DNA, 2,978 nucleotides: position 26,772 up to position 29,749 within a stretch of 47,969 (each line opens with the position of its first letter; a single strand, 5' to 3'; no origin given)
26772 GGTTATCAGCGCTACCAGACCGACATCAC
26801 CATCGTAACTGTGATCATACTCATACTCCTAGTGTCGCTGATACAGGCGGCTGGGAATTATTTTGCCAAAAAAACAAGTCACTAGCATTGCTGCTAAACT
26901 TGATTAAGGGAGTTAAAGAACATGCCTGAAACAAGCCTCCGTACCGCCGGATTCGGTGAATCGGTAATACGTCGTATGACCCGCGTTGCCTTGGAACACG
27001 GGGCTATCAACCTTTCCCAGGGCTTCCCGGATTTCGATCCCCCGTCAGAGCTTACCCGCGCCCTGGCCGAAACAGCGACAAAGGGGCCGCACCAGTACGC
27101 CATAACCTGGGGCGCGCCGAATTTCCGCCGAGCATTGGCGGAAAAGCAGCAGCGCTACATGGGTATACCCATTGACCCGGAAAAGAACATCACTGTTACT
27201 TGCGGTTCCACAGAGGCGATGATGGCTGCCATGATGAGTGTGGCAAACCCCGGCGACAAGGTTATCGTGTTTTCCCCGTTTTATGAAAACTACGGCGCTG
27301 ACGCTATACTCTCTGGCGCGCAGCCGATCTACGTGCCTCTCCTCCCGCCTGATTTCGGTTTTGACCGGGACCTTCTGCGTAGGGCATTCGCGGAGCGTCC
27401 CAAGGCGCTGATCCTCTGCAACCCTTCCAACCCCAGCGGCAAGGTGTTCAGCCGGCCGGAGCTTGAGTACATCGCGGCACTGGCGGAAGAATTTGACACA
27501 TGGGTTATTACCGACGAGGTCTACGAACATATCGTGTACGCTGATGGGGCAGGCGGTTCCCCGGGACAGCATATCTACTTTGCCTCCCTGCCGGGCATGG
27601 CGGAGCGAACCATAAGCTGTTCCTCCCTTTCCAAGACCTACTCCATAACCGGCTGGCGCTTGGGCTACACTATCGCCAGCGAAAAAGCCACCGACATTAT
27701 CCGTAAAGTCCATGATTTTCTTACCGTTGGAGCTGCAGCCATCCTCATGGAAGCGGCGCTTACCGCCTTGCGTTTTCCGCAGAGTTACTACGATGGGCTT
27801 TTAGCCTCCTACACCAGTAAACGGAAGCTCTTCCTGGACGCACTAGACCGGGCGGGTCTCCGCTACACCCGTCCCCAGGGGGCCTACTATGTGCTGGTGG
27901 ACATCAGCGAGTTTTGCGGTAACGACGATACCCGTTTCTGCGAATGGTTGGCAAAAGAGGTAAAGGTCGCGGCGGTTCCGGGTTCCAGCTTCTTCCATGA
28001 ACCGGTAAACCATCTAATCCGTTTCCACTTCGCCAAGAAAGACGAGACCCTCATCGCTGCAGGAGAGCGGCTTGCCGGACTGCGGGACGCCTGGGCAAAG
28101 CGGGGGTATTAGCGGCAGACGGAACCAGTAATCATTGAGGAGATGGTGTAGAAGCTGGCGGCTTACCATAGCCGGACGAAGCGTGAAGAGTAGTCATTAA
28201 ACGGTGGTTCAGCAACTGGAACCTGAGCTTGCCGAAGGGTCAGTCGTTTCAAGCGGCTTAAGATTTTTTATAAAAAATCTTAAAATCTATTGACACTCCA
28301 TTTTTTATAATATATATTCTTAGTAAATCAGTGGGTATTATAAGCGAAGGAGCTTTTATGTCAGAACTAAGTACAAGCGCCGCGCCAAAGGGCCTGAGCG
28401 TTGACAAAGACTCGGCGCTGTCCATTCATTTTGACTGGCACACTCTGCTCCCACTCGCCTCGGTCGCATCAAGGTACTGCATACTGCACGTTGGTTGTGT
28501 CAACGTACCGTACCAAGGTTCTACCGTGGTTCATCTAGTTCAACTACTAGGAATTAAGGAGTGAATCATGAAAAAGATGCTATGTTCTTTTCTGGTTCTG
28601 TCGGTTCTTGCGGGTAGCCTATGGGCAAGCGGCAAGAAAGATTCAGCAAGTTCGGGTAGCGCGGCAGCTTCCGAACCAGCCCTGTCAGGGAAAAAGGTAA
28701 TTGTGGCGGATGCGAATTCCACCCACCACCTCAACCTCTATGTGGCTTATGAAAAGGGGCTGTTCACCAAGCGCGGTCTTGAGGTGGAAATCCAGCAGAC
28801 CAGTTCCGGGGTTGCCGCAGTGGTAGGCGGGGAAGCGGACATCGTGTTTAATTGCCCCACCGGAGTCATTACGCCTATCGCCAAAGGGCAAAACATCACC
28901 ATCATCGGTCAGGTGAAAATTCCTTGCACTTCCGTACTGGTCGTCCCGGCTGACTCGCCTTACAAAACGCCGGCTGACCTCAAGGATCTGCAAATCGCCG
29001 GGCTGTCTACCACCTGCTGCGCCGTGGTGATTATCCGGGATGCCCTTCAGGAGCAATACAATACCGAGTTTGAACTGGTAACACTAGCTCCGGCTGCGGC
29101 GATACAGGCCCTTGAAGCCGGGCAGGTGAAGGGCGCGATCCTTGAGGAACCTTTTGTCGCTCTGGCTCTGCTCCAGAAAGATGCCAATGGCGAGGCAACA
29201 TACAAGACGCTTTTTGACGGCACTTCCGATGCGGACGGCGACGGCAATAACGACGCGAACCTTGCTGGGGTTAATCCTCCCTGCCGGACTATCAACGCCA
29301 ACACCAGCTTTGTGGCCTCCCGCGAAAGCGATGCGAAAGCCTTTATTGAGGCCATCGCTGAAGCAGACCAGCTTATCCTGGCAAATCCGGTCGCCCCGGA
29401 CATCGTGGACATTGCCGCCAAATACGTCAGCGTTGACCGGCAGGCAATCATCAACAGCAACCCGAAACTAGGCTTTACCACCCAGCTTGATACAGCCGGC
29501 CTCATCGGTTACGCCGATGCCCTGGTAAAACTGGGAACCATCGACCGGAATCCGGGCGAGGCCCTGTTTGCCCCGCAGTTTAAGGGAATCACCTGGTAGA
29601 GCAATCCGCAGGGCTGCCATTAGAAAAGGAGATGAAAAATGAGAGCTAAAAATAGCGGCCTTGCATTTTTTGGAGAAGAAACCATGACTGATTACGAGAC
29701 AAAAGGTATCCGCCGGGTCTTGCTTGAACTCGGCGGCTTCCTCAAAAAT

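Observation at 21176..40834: The same operator + promoter + SD + permease 5' module is present three times, each heading a sulfur cassette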

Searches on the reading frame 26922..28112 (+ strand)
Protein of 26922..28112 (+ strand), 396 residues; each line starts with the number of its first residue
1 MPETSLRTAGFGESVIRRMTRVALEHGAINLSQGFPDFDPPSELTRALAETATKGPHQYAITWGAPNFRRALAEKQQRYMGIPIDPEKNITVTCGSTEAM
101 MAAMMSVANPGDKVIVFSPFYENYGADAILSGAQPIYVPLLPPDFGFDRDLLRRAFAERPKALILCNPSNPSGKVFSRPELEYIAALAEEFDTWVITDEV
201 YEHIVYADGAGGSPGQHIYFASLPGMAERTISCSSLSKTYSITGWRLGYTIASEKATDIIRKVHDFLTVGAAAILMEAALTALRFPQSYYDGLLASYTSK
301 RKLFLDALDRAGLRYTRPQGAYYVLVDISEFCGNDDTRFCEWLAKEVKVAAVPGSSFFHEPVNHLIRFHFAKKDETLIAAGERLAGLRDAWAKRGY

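Call 5: search_protein_families(library=pfam, proteins=[window:26922-28112:+])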
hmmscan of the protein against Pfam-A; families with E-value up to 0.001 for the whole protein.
window:26922-28112:+ (396 aa): 3 families
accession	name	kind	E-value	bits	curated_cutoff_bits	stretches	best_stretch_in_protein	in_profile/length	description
PF00155.27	Aminotran_1_2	-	8.1e-62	209.9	19.7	1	29-376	4-353/361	Aminotransferase class I and II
PF01041.23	DegT_DnrJ_EryC1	-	1.2e-05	25.2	19.8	1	89-198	42-145/360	DegT/DnrJ/EryC1/StrS aminotransferase family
PF12897.13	Asp_aminotransf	-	0.00094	18.5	27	0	108-304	121-313/421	Aspartate amino-transferase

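Call 32: find_homologous_proteins(query=window:26922-28112:+, max_evalue=1e-100)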
Query window:26922-28112:+ (396 aa): 8000 proteins with E <= 1e-100 among 8000 candidates; the best 120 are listed.
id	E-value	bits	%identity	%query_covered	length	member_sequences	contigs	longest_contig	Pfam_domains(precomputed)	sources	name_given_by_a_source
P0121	2.6e-268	907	100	100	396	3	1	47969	PF00155.28,PF01041.24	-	-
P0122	2.2e-255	865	96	100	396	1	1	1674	PF00155.28,PF01041.24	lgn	-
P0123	7.3e-249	843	93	100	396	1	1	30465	PF00155.28,PF01041.24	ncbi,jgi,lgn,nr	ncbi:MAG: aminotransferase class I/II-fold pyridoxal phosphate-dependent enzyme [Treponema sp.]|jgi:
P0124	9.8e-237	803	93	95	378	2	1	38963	PF00155.28,PF01041.24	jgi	jgi:aminotransferase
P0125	2.6e-236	802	89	100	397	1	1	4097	PF00155.28,PF01041.24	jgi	jgi:aminotransferase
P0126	1.3e-232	790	88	100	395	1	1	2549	PF00155.28,PF01041.24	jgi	jgi:aminotransferase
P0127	1.1e-227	774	86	100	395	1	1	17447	PF00155.28,PF01041.24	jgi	jgi:aminotransferase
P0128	3.8e-225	765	85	100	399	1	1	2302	PF00155.28,PF01041.24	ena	-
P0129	1.4e-224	763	85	100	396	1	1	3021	PF00155.28,PF01041.24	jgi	jgi:aminotransferase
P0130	8.4e-223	758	85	99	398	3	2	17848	PF00155.28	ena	-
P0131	1.0e-220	751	87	95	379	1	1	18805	PF00155.28,PF01041.24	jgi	jgi:aminotransferase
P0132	5.0e-220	748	84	99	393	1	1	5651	PF00155.28,PF01041.24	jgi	jgi:aminotransferase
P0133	1.1e-219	747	87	95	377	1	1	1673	PF00155.28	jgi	jgi:aminotransferase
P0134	1.6e-219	747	87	95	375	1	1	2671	PF00155.28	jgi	jgi:aminotransferase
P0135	8.3e-219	744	86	95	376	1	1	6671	PF00155.28,PF01041.24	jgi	jgi:aminotransferase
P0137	2.6e-218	743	84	100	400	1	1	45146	PF00155.28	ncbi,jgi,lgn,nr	ncbi:MAG: aminotransferase class I/II-fold pyridoxal phosphate-dependent enzyme [Treponema sp.]|jgi:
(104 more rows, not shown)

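Call 34: find_encoding_contigs(protein=P0123, flank=10000, max_places=3)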
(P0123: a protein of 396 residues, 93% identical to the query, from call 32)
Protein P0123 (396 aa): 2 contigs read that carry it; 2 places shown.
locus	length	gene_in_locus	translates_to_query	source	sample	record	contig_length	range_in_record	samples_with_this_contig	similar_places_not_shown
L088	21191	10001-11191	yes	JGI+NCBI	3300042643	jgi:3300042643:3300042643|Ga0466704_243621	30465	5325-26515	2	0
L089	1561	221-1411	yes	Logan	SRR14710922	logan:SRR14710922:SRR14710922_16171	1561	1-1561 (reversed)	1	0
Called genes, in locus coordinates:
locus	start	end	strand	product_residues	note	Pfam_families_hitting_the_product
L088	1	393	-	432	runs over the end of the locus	PF02874:ATP-synt_ab_N, PF00006:ATP-synt_ab, PF22919:ATP-synt_VA_C (weak)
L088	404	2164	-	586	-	PF02874:ATP-synt_ab_N, PF16886:ATP-synt_ab_Xtn, PF00006:ATP-synt_ab, PF22919:ATP-synt_VA_C (weak)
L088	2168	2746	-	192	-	PF10962:DUF2764 (faint)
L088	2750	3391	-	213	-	-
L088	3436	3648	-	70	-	-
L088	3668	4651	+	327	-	PF27435:TP_0813_N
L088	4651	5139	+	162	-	PF00383:dCMP_cyt_deam_1, PF14437:MafB19-deam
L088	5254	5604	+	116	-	PF02579:Nitro_FeMo-Co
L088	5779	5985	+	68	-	-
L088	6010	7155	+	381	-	PF00465:Fe-ADH, PF13685:Fe-ADH_2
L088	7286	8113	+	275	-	PF03180:Lipoprotein_9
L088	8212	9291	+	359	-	PF02463:SMC_N, PF00005:ABC_tran, PF13304:AAA_21 (weak), PF09383:NIL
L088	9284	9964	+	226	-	PF00528:BPD_transp_1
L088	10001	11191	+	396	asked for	PF00155:Aminotran_1_2, PF01041:DegT_DnrJ_EryC1 (weak)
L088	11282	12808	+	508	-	-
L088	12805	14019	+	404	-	PF01053:Cys_Met_Meta_PP, PF00155:Aminotran_1_2, PF01041:DegT_DnrJ_EryC1 (weak), PF01212:Beta_elim_lyase (faint), PF00266:Aminotran_5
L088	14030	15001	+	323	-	PF00132:Hexapep (faint)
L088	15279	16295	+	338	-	PF00528:BPD_transp_1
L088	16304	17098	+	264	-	PF00005:ABC_tran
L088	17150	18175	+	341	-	PF13379:NMT1_2, PF09084:NMT1, PF12974:Phosphonate-bd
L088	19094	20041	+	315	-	PF00291:PALP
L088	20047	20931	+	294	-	PF04055:Radical_SAM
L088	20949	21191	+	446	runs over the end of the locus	PF00148:Oxidored_nitro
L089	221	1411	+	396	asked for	PF00155:Aminotran_1_2, PF01041:DegT_DnrJ_EryC1 (weak)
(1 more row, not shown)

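Call 35: find_encoding_contigs(protein=P0137, flank=10000, max_places=3)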
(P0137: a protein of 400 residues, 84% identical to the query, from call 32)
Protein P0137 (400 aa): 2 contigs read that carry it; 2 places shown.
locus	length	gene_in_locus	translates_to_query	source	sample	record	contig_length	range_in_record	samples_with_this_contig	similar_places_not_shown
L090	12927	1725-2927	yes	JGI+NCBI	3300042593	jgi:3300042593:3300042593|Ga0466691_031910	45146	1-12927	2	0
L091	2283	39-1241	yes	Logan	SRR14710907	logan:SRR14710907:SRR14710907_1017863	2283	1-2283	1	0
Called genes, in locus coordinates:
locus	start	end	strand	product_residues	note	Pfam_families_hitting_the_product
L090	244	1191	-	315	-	PF02558:ApbA, PF08546:ApbA_C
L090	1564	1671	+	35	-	-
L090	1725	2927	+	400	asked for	PF00155:Aminotran_1_2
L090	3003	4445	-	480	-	-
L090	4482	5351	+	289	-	PF01784:DUF34_NIF3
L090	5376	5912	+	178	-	PF01252:Peptidase_A8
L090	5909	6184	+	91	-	-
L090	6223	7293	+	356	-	PF00704:Glyco_hydro_18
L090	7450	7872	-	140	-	PF02050:FliJ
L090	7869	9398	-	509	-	PF02874:ATP-synt_ab_N, PF00006:ATP-synt_ab, PF18269:T3SS_ATPase_C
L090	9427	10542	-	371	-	PF06635:T3SS_SCTL, PF02108:FliH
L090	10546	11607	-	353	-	PF03448:MgtE_N (faint), PF14842:FliG_N, PF14841:FliG_M, PF14842:FliG_N, PF01706:FliG_C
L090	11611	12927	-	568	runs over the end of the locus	PF01514:YscJ_FliF, PF08345:YscJ_FliF_C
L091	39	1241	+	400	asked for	PF00155:Aminotran_1_2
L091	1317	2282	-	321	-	?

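Call 36: find_encoding_contigs(protein=P0131, flank=10000, max_places=3)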
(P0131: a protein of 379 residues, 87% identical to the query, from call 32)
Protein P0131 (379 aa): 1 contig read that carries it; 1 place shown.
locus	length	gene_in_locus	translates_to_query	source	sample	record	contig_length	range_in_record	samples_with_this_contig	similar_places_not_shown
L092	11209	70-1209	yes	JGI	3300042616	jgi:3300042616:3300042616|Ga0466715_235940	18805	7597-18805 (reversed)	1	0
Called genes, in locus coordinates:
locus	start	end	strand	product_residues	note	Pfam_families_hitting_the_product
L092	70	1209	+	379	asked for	PF00155:Aminotran_1_2, PF01041:DegT_DnrJ_EryC1 (faint)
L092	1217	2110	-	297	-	PF01522:Polysacc_deac_1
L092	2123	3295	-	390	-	PF01321:Creatinase_N, PF00557:Peptidase_M24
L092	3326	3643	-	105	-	PF05336:rhaM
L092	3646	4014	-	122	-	PF07100:ASRT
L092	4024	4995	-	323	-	PF02653:BPD_transp_2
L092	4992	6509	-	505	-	PF03193:RsgA_GTPase (faint), PF00005:ABC_tran, PF02367:TsaE (faint), PF02463:SMC_N (faint), PF13304:AAA_21 (faint), PF00005:ABC_tran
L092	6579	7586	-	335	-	PF00532:Peripla_BP_1, PF13407:Peripla_BP_4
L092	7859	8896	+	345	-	PF00356:LacI, PF00532:Peripla_BP_1, PF13407:Peripla_BP_4, PF13377:Peripla_BP_3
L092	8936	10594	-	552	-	PF00933:Glyco_hydro_3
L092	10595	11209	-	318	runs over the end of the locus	PF02653:BPD_transp_2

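Call 37: find_encoding_contigs(protein=P0127, flank=10000, max_places=3)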
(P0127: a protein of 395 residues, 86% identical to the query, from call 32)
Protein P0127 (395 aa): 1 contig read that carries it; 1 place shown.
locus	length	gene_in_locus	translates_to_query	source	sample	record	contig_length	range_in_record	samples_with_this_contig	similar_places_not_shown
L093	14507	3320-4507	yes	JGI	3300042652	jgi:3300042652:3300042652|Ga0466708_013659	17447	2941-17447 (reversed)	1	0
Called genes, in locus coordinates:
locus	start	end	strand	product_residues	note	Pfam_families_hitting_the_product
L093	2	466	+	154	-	?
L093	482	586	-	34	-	-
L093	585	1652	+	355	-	PF00005:ABC_tran, PF02463:SMC_N, PF13304:AAA_21 (faint), PF09383:NIL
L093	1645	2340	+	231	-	PF00528:BPD_transp_1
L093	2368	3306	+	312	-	PF00056:Ldh_1_N, PF02866:Ldh_1_C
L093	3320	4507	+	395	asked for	PF00155:Aminotran_1_2, PF01041:DegT_DnrJ_EryC1 (weak)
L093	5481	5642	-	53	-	-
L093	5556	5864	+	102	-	-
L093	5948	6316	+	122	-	-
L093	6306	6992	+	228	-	PF03548:LolA (weak)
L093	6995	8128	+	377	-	PF12844:HTH_19, PF13413:HTH_25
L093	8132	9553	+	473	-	PF00919:UPF0004, PF04055:Radical_SAM, PF18693:TRAM_2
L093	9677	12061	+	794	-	PF00580:UvrD-helicase, PF13245:AAA_19, PF13604:AAA_30 (faint), PF13361:UvrD_C, PF13538:UvrD_C_2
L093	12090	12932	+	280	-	-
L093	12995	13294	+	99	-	PF27420:TP_0679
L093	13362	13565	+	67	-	PF26391:MamI (weak)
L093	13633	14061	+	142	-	PF00572:Ribosomal_L13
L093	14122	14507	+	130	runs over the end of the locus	PF00380:Ribosomal_S9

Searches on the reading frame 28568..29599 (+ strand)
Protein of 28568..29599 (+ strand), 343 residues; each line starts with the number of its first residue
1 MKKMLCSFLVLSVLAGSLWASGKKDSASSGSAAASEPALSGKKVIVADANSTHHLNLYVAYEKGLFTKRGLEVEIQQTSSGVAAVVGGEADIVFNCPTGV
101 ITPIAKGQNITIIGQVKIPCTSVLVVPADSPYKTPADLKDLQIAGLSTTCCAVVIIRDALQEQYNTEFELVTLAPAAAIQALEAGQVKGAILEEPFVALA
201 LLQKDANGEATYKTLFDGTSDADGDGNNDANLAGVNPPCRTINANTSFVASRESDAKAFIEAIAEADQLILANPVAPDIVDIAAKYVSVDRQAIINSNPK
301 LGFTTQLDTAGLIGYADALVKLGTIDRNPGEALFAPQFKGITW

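Call 6: search_protein_families(library=pfam, proteins=[window:28568-29599:+])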
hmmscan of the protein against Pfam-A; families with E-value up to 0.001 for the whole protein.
window:28568-29599:+ (343 aa): 3 families
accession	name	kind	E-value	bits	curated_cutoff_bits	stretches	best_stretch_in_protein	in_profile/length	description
PF09084.16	NMT1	-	2.7e-17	63.8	20.5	1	52-275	2-214/216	NMT1/THI5 like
PF13379.11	NMT1_2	-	3.3e-13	50.5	24.7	1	50-280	14-248/252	NMT1-like family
PF12974.12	Phosphonate-bd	-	4.2e-08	33.3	27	1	70-196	28-166/242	ABC transporter, phosphonate, periplasmic substrate-binding protein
